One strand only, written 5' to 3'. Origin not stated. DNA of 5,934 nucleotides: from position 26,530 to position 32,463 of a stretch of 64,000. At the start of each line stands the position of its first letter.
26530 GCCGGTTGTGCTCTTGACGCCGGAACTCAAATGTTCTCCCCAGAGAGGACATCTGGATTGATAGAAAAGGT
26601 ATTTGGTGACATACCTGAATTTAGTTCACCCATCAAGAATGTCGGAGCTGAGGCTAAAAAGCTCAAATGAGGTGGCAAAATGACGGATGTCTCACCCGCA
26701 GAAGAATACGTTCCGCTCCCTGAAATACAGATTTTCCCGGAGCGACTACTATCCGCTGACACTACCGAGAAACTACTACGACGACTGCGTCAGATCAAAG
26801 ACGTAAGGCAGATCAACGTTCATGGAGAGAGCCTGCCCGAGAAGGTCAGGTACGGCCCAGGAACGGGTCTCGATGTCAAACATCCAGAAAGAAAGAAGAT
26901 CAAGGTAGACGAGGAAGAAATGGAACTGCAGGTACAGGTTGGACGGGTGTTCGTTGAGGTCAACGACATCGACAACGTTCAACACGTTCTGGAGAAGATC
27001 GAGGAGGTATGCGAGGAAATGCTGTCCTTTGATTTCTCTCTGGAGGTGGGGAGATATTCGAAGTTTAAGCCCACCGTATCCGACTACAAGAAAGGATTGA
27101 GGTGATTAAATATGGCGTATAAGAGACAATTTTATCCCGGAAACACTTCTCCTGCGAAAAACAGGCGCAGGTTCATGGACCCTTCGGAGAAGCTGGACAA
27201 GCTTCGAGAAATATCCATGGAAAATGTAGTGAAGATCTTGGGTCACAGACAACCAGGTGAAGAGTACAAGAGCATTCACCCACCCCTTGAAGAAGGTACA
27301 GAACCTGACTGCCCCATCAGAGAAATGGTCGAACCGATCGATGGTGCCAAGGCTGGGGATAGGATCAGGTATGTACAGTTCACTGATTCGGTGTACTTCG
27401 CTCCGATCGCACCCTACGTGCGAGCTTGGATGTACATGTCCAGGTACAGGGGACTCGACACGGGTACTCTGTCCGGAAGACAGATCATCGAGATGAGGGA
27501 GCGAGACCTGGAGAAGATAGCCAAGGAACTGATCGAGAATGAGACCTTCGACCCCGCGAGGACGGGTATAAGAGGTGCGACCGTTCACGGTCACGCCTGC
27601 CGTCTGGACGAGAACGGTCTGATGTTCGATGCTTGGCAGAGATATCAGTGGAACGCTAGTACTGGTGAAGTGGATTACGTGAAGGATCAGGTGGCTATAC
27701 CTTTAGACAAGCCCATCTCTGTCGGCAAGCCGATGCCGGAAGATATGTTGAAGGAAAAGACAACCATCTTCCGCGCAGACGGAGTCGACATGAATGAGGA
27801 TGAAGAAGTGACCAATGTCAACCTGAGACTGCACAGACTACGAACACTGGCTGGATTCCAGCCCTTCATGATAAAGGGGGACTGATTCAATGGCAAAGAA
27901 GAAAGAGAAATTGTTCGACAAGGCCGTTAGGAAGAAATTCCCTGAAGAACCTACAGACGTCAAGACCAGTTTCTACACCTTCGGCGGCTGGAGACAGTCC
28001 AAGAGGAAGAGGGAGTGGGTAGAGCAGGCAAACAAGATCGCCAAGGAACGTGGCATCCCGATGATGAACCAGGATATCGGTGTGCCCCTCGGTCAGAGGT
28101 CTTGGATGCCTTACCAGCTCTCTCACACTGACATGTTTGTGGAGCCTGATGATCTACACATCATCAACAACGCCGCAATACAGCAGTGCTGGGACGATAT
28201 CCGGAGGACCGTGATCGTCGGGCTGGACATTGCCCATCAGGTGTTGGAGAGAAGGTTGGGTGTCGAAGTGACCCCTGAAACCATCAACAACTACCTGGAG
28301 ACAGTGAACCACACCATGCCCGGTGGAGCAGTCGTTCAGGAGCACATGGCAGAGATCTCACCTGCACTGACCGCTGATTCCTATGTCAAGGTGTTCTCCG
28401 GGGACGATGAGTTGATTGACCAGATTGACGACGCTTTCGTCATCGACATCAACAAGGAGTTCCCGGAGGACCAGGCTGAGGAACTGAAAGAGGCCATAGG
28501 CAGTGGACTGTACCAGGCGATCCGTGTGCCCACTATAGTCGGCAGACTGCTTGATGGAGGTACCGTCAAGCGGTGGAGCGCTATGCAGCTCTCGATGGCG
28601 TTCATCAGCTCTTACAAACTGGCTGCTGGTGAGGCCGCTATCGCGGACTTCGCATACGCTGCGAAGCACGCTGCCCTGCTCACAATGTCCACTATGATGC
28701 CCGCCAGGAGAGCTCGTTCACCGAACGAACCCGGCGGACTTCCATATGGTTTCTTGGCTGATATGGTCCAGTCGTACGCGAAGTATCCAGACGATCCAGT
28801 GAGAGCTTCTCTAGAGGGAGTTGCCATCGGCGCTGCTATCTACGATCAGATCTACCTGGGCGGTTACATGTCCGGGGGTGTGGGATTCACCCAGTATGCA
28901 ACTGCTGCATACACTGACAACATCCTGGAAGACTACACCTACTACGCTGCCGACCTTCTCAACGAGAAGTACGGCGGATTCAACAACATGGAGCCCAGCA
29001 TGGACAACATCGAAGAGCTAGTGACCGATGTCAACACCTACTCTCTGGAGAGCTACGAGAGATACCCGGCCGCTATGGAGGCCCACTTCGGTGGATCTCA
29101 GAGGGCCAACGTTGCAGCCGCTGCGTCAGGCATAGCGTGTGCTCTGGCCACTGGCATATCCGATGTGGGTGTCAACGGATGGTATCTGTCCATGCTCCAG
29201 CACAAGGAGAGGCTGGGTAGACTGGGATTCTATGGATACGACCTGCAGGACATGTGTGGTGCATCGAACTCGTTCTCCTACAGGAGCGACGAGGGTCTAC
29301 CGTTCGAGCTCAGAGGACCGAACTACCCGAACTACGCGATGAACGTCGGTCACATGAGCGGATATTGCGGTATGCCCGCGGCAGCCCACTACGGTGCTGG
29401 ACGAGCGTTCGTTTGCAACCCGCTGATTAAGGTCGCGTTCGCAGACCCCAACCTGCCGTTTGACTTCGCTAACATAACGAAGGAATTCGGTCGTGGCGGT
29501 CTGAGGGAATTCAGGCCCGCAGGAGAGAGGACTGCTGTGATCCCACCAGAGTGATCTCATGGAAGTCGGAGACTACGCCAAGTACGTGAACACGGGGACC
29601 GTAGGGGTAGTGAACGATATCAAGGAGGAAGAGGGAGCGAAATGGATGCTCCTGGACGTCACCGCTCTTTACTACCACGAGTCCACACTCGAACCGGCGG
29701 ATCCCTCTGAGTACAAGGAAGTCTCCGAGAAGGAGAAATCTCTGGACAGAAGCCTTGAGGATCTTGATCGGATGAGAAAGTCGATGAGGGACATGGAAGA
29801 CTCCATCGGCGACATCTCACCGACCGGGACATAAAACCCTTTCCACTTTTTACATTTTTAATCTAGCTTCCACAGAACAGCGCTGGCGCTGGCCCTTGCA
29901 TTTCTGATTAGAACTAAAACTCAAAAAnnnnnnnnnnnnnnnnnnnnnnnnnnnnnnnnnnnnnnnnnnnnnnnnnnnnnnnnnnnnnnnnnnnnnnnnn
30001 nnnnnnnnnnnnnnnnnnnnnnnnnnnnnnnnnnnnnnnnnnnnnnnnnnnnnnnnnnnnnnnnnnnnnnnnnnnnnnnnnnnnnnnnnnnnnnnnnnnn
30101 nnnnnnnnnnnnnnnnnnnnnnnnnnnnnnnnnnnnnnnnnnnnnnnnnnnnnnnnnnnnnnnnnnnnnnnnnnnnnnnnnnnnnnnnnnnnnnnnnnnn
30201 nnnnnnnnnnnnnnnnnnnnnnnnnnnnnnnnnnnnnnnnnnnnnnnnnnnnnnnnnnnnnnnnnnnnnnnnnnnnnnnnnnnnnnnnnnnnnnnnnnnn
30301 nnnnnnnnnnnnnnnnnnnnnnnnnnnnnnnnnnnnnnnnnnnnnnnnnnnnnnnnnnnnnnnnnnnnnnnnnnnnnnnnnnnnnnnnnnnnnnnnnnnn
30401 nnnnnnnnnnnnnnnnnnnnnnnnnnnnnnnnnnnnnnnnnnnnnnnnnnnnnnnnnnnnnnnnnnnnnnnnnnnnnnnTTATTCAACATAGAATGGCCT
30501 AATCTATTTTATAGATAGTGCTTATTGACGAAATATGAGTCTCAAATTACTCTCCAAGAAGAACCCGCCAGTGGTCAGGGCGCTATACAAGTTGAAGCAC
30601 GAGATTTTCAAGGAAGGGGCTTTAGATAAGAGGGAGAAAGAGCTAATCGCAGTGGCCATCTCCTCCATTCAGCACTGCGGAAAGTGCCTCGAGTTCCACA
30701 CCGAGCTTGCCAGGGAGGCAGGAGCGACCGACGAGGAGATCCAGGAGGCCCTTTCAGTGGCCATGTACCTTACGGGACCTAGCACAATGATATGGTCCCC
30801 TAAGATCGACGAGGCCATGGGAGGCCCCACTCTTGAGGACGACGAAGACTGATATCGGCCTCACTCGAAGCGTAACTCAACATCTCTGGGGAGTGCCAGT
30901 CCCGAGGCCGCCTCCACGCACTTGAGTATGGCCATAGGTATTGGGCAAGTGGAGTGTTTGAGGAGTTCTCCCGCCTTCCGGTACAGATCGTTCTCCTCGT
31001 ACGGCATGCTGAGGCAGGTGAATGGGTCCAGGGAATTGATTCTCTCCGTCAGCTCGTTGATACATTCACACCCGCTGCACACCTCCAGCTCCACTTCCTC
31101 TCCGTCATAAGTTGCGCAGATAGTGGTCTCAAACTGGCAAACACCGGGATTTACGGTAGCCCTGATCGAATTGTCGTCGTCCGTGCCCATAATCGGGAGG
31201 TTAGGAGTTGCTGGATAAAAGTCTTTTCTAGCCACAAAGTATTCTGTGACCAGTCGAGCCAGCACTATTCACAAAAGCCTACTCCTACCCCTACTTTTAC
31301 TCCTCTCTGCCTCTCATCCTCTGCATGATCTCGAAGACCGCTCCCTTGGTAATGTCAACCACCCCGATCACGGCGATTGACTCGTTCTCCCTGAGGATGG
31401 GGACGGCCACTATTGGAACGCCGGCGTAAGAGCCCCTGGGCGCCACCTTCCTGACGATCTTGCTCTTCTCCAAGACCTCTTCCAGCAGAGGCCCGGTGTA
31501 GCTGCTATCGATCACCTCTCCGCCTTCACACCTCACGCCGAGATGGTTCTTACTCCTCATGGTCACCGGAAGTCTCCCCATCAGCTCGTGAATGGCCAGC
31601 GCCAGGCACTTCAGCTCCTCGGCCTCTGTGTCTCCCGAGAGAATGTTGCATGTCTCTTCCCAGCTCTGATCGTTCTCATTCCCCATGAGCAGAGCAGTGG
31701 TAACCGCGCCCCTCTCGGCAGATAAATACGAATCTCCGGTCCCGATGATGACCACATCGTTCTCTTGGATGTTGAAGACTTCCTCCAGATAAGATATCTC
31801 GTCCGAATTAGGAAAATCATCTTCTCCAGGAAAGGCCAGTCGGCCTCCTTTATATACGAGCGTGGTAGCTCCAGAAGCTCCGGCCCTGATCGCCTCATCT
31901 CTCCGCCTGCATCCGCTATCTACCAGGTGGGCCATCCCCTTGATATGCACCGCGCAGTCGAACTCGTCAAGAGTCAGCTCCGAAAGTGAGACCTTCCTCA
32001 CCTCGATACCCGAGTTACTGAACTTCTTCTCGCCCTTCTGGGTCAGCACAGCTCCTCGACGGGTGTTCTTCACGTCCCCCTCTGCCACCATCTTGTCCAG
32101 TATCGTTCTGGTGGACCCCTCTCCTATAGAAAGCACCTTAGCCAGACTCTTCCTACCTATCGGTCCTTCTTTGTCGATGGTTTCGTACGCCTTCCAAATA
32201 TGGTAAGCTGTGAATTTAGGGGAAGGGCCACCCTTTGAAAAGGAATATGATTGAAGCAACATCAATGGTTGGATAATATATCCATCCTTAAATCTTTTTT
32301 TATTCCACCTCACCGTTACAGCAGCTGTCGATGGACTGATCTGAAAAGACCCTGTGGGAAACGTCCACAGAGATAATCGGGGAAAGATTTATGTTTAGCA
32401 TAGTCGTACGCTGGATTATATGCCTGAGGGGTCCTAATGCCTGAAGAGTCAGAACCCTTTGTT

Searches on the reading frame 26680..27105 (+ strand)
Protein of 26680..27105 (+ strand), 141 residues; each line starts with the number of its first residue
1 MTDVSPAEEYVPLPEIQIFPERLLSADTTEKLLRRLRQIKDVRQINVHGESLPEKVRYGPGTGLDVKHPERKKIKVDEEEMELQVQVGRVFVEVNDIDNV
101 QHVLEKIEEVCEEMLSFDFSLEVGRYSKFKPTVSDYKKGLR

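Call 23: search_protein_families(library=pfam, proteins=[window:26680-27105:+])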
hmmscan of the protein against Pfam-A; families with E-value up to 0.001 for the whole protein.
window:26680-27105:+ (141 aa): 1 family
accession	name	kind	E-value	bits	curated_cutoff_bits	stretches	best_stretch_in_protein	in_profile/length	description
PF02505.19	MCR_D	-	3.1e-42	144.2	25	1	15-138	1-120/142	Methyl-coenzyme M reductase operon protein D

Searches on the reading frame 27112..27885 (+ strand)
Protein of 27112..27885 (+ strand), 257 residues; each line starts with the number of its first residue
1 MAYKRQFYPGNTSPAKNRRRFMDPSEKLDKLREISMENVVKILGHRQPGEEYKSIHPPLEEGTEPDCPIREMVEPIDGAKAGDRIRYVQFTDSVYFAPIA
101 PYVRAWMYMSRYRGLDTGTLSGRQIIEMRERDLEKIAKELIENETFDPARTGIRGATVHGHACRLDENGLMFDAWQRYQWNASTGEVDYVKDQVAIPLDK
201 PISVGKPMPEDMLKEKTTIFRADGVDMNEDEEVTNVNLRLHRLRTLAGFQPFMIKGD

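Call 8: search_protein_families(library=pfam, proteins=[window:27112-27885:+])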
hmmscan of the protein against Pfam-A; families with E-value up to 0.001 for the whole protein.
window:27112-27885:+ (257 aa): 1 family
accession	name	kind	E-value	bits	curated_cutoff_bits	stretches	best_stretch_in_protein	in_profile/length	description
PF02240.21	MCR_gamma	-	1.6e-130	434.1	25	1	5-250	1-246/246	Methyl-coenzyme M reductase gamma subunit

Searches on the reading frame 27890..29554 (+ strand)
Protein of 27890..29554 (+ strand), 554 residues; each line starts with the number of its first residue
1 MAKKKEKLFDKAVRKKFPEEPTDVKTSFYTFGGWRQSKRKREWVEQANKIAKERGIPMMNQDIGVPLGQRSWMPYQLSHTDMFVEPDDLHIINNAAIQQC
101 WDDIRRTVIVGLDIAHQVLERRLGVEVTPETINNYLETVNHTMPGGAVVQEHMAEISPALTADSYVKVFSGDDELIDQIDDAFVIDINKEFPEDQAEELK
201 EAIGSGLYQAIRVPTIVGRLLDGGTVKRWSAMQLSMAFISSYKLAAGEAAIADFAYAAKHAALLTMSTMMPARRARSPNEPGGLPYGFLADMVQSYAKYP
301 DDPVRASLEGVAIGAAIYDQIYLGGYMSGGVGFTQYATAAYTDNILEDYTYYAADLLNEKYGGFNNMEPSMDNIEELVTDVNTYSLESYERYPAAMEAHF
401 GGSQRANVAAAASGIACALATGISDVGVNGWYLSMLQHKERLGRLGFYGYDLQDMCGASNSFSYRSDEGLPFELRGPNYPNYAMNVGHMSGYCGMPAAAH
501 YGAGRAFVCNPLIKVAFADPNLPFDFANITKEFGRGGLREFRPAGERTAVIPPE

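Call 8: search_protein_families(library=pfam, proteins=[window:27890-29554:+])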
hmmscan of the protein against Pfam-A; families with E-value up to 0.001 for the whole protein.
window:27890-29554:+ (554 aa): 2 families
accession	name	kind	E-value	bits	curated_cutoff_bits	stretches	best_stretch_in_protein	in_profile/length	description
PF02745.20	MCR_alpha_N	-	5.9e-142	472.1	27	1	6-271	1-269/269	Methyl-coenzyme M reductase alpha subunit, N-terminal domain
PF02249.22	MCR_alpha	-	7.6e-62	207.9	25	1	319-445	1-127/127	Methyl-coenzyme M reductase alpha subunit, C-terminal domain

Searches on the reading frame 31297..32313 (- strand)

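Call 8: search_protein_families(library=pfam, proteins=[window:31297-32313:-])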
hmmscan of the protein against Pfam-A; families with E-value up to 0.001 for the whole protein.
window:31297-32313:- (338 aa): 4 families
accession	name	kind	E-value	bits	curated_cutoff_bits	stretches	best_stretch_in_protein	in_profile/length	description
PF09884.15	DUF2111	-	2.2e-31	108.1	27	1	241-322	1-83/83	Uncharacterized protein conserved in archaea (DUF2111)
PF14544.11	DUF4443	-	2.6e-25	88.7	27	1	116-209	2-98/100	Domain of unknown function (DUF4443)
PF22167.2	PH0730-like_N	-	1.1e-09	38.7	30.2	1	50-96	14-60/60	PH0730-like, N-terminal domain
PF21715.3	CggR_N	-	9.5e-06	25.7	30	1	44-97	10-63/71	CggR N-terminal DNA binding domain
